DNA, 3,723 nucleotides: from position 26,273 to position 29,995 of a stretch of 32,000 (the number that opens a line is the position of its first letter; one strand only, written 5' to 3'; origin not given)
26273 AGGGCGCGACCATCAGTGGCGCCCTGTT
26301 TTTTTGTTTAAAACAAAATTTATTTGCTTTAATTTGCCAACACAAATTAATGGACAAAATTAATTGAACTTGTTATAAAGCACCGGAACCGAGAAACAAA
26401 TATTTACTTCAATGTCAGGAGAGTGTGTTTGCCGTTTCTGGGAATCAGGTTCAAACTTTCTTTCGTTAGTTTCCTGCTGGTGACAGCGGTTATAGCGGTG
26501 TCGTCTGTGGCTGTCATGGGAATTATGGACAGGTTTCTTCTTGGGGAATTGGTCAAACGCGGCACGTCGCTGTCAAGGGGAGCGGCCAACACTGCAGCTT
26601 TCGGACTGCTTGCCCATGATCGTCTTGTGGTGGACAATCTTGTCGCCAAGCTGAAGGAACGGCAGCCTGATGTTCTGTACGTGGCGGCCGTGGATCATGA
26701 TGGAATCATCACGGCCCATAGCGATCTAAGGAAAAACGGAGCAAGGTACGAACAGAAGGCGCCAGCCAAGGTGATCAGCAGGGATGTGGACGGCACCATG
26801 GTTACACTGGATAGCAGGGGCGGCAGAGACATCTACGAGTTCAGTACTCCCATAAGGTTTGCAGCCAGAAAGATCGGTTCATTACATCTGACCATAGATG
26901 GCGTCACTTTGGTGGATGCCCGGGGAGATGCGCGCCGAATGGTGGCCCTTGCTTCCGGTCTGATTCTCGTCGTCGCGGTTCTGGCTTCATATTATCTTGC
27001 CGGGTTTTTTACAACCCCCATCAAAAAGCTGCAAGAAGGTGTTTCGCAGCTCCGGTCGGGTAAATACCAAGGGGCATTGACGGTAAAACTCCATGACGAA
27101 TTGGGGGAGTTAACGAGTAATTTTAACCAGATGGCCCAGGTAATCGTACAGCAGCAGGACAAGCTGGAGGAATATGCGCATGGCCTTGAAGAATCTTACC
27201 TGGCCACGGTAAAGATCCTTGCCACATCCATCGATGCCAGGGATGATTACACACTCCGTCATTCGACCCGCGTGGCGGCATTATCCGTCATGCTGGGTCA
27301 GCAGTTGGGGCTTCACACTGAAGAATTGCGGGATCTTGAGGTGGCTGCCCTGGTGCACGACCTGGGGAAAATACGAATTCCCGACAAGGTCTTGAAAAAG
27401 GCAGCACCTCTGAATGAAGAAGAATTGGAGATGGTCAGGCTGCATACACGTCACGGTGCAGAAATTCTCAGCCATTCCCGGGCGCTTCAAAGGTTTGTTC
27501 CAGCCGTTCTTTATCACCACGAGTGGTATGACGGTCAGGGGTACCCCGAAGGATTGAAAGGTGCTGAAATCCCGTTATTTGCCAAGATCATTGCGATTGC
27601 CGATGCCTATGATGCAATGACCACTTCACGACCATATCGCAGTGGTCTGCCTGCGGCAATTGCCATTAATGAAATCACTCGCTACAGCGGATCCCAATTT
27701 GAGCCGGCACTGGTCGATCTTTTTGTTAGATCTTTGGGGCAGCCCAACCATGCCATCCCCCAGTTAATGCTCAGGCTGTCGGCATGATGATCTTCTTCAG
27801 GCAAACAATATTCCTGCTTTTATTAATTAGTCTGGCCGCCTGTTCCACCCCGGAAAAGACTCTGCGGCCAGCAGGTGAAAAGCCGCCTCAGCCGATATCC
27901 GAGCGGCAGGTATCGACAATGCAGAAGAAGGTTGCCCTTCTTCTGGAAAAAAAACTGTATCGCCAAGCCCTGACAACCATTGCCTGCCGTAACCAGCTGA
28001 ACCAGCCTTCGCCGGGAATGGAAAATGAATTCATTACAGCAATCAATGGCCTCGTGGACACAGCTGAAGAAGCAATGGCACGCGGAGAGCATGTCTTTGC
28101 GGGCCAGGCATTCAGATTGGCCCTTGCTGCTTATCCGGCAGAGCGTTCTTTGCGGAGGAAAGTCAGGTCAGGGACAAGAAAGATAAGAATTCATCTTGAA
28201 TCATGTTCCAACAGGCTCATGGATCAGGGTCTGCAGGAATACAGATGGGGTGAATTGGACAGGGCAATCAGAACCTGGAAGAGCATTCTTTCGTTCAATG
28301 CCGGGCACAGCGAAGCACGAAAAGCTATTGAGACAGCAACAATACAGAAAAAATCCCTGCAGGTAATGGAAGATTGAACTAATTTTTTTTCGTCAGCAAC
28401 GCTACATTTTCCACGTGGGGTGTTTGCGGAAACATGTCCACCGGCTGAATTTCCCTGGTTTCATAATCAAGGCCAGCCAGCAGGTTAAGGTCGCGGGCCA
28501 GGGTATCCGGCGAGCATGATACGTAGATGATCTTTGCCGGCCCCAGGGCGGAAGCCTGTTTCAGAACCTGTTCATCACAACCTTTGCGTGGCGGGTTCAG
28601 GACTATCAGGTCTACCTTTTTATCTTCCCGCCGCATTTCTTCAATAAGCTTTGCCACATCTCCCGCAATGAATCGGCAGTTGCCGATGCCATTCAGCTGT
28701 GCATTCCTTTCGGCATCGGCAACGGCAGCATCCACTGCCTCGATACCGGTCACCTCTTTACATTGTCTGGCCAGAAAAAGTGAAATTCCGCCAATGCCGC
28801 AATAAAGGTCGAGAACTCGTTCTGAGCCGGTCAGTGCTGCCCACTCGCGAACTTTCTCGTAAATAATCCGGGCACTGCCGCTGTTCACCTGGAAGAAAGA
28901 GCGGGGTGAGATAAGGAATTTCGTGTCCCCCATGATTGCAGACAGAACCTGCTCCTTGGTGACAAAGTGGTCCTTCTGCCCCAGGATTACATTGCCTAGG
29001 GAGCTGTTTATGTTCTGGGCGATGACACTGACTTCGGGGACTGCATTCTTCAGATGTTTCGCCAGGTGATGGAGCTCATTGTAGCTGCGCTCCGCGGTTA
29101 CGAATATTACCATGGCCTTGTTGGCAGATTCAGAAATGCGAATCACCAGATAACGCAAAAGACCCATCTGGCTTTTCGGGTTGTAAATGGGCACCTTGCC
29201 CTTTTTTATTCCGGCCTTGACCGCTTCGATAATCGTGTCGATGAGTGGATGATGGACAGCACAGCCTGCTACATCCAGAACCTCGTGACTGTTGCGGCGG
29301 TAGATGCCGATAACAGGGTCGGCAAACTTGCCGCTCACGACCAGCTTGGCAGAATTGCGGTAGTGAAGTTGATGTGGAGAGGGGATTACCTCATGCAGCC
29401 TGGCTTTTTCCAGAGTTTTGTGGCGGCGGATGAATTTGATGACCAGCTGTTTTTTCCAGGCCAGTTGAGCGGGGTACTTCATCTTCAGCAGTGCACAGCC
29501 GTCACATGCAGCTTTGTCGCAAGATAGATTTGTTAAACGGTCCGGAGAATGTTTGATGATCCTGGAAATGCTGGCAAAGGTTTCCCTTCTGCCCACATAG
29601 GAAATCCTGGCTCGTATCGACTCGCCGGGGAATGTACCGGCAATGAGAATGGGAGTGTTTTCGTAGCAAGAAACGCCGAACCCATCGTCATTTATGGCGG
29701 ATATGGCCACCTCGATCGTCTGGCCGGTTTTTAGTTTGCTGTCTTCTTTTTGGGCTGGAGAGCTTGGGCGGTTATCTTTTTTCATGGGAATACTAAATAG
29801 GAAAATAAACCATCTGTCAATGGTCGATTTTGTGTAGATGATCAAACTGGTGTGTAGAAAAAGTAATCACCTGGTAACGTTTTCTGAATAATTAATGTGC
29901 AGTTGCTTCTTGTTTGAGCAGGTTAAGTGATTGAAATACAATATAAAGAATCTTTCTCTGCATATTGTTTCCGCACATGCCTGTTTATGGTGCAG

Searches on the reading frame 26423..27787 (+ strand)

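Call 52: search_protein_families(library=pfam, proteins=[window:26423-27787:+], max_evalue=0.001)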
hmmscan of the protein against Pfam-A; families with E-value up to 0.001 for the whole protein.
window:26423-27787:+ (454 aa): 4 families
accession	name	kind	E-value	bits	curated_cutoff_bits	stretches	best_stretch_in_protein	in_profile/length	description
PF13487.12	HD_5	-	1.7e-40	139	27.2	1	266-430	3-170/170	HD domain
PF01966.28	HD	-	2.4e-22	79.9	22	1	278-399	2-116/116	HD domain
PF00672.30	HAMP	-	1.7e-09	38.3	25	1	192-241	2-51/53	HAMP domain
PF17203.10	sCache_3_2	-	0.00012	22.6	28.4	1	46-152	13-120/140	Single cache domain 3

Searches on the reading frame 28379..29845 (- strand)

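Call 52: search_protein_families(library=pfam, proteins=[window:28379-29845:-], max_evalue=0.001)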
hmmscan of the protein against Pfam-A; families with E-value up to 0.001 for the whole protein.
window:28379-29845:- (488 aa): 8 families
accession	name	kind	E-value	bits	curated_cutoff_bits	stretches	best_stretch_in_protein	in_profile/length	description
PF05958.17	tRNA_U5-meth_tr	-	1.5e-21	77.3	23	1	124-487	2-357/357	tRNA (Uracil-5-)-methyltransferase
PF13847.12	Methyltransf_31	-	5.5e-14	52.5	27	1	340-447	3-113/145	Methyltransferase domain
PF05175.20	MTS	-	7.4e-11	42.4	23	1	341-420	32-108/170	Methyltransferase small domain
PF09445.16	Methyltransf_15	-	1.4e-10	41.4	22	1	342-424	2-85/165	RNA cap guanine-N2 methyltransferase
PF13649.12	Methyltransf_25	-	6.7e-10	40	27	1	344-416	1-70/97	Methyltransferase domain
PF03602.21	Cons_hypoth95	-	1.6e-09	38.1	24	1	337-446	38-154/182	Conserved hypothetical protein 95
PF02475.24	TRM5-TYW2_MTfase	-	7.8e-06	26.4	28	1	324-422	20-116/164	TRM5/TYW2 methyltransferase domain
PF08241.18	Methyltransf_11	-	1.6e-05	25.9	21.2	1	345-416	1-66/95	Methyltransferase domain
